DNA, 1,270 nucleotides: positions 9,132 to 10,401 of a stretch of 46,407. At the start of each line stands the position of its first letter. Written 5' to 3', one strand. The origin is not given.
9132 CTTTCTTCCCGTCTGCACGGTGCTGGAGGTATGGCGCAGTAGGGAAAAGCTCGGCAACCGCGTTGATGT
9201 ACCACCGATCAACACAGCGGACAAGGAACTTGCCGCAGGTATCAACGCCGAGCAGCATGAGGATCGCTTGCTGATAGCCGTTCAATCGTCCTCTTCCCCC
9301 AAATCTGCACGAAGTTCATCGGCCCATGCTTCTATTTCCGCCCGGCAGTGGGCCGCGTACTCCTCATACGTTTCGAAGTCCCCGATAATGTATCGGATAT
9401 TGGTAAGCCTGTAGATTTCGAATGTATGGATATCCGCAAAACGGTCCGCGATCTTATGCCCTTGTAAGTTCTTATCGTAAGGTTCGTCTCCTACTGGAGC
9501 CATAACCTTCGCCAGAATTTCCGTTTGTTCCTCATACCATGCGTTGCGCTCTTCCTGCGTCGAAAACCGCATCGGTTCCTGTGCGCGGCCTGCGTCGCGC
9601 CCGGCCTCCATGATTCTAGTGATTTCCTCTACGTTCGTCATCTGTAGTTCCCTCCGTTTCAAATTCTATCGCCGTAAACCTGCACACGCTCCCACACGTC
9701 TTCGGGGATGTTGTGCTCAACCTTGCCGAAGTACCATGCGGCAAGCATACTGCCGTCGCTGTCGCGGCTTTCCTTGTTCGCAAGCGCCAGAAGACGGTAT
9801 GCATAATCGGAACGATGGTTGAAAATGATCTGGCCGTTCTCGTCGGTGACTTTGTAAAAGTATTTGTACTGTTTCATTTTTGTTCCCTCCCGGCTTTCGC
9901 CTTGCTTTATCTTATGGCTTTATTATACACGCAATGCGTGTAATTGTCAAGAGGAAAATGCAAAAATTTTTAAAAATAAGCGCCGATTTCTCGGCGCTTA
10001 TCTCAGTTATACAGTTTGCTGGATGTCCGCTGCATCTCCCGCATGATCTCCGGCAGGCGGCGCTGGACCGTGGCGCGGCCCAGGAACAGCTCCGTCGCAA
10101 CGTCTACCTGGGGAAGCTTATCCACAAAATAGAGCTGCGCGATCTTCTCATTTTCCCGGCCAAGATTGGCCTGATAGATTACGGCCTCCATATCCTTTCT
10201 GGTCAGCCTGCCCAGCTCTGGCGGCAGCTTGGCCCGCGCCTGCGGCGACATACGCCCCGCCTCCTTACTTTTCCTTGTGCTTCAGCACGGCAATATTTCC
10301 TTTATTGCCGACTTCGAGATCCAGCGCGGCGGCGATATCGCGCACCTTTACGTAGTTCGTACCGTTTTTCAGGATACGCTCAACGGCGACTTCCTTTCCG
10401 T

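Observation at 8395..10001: Candidate anti-defence (acr-aca-like) operon: terminator-insulated perfect consensus promoter with a 15-bp palindrome, three small unknown genes, terminal HTH gene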

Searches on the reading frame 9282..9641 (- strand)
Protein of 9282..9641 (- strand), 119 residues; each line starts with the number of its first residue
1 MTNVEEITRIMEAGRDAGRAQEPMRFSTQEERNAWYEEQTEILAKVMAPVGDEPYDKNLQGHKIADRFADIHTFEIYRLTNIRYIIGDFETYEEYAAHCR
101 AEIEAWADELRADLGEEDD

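Call 3: search_protein_families(library=pfam, proteins=[window:9282-9641:-], max_evalue=0.1)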
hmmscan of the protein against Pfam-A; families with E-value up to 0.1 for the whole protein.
window:9282-9641:- (119 aa): 0 families

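Call 4: search_protein_families(library=phrogs, proteins=[window:9282-9641:-], max_evalue=0.1)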
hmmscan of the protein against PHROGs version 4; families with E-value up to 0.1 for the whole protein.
window:9282-9641:- (119 aa): 2 families
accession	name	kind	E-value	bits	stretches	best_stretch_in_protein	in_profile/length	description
phrog_24713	-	unknown function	0.0032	19.2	1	69-101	14-46/88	-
phrog_6076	-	unknown function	0.04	15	0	21-48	26-53/66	-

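Call 7: search_protein_families(library=ncbifam, proteins=[window:9282-9641:-], max_evalue=0.1)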
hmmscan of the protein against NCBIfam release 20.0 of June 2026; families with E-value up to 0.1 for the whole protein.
window:9282-9641:- (119 aa): 0 families

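Call 8: search_protein_families(library=padloc, proteins=[window:9282-9641:-], max_evalue=0.1)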
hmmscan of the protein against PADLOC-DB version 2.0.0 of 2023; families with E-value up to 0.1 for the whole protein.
window:9282-9641:- (119 aa): 0 families

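Call 31: find_homologous_proteins(query=window:9282-9641:-)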
Query window:9282-9641:- (119 aa): 12 proteins with E <= 0.001 among 16 candidates.
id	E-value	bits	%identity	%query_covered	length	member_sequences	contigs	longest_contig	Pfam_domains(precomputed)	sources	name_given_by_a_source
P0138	5.1e-73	261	99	100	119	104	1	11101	-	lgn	-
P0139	2.5e-67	242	95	98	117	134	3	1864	-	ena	-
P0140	1.1e-65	237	92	98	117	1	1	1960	-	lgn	-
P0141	8.3e-64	231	90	98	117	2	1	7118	-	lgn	-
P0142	9.3e-64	231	91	98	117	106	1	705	-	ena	-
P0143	2.3e-63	230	89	98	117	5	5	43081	-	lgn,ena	-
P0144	2.9e-61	223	88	98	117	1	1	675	-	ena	-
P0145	7.9e-58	212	87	100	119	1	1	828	-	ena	-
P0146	3.3e-53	197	80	98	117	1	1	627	-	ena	-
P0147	4.7e-30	122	54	92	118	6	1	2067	-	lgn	-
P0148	7.3e-29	118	92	53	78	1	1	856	-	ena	-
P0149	1.2e-18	85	70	55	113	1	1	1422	-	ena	-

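Call 48: predict_structure(alignment_id=A4)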
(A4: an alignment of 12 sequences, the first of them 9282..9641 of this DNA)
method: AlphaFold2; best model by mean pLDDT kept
length: 119 residues; sequences in the alignment: 12
mean_pLDDT: 53.5   pTM: 0.30
mean pLDDT of the five models: 53.5, 52.8, 50.1, 49.9, 47.7
residues with pLDDT >= 90: 0; 70-90: 22; 50-70: 40; < 50: 57
segments of 3 or more residues with pLDDT < 50: 1-7, 46-87, 117-119
pLDDT, mean of each block of 10 residues (from residue 1): 48 50 61 64 52 41 41 41 45 67 73 59
secondary structure, 60 per line:
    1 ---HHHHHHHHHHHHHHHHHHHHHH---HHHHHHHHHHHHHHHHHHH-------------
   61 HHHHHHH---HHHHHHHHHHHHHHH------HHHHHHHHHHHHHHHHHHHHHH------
elements in order: H4-25 H29-47 H61-67 H71-85 H92-113

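Call 56: search_solved_structures(query=A4, max_evalue=10)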
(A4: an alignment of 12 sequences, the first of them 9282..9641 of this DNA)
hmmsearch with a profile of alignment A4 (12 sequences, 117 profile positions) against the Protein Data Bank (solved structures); distinct sequences matched with E-value up to 10: 0.

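Call 70: find_related_loci(query=window:9282-9641:-, collection=viral_contigs, flank=2500)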
Query window:9282-9641:- (119 aa) in viral_contigs; peptide patterns used: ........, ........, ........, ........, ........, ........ (x = any residue, [..] = any of these).
78 stretches matched a pattern; 56 encode a relative of the query (tblastn E <= 1e-3); 55 distinct loci.
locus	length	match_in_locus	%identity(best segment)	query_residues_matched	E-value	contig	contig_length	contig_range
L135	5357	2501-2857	100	1-119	2e-78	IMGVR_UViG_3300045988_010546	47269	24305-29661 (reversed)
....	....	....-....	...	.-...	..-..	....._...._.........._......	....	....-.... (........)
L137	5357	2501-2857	100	1-119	2e-78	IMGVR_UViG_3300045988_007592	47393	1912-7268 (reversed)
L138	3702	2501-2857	100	1-119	2e-78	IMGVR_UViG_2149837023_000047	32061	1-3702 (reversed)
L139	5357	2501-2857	100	1-119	2e-78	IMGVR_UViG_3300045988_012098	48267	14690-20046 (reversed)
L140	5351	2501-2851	97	1-117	4e-74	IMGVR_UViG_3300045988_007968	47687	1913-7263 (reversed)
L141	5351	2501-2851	97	1-117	4e-74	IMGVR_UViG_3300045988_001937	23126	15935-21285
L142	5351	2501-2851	97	1-117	4e-74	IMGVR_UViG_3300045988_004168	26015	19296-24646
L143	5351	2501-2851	97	1-117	4e-74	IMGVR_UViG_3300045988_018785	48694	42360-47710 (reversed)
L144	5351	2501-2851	97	1-117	4e-74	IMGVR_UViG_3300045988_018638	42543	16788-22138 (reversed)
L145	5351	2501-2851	97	1-117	4e-74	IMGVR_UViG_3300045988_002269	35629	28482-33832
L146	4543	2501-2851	95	1-117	4e-73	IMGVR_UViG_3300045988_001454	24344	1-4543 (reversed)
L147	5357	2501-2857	95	1-119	5e-73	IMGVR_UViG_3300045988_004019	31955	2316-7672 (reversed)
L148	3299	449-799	95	1-117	8e-73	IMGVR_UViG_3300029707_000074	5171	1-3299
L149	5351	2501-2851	95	1-117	2e-72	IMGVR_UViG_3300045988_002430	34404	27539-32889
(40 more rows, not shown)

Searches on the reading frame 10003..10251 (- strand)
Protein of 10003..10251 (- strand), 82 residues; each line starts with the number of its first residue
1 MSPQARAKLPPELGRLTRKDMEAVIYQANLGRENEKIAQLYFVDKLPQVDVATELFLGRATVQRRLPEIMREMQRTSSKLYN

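Call 3: search_protein_families(library=pfam, proteins=[window:10003-10251:-], max_evalue=0.1)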
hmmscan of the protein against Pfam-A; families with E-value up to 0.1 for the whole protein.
window:10003-10251:- (82 aa): 2 families
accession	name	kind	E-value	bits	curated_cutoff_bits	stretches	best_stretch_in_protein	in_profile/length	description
PF04545.22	Sigma70_r4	-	0.045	13.7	24.1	1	37-73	12-48/50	Sigma-70, region 4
PF16509.11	KORA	-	0.087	13.5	26.7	0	16-70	1-55/84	TrfB plasmid transcriptional repressor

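Call 4: search_protein_families(library=phrogs, proteins=[window:10003-10251:-], max_evalue=0.1)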
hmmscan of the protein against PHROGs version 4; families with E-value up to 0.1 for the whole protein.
window:10003-10251:- (82 aa): 2 families
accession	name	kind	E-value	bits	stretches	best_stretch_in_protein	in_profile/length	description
phrog_36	-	transcription regulation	0.00088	19.9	1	19-73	131-183/220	transcriptional regulator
phrog_3512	-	transcription regulation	0.046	14.9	1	19-71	55-107/130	sigma factor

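Call 7: search_protein_families(library=ncbifam, proteins=[window:10003-10251:-], max_evalue=0.1)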
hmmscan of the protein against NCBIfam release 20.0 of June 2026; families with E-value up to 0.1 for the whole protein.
window:10003-10251:- (82 aa): 2 families
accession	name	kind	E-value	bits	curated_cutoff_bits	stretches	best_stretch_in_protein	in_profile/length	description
TIGR02937.1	sigma70-ECF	superfamily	0.00093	18.9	42.9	1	29-75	117-163/165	sigma-70 family RNA polymerase sigma factor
NF053881.1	TransRegDeoRBac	equivalog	0.017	14.3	420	1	36-66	11-41/311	DNA-binding transcriptional repressor DeoR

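Call 8: search_protein_families(library=padloc, proteins=[window:10003-10251:-], max_evalue=0.1)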
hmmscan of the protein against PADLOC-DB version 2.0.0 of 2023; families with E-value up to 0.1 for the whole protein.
window:10003-10251:- (82 aa): 0 families
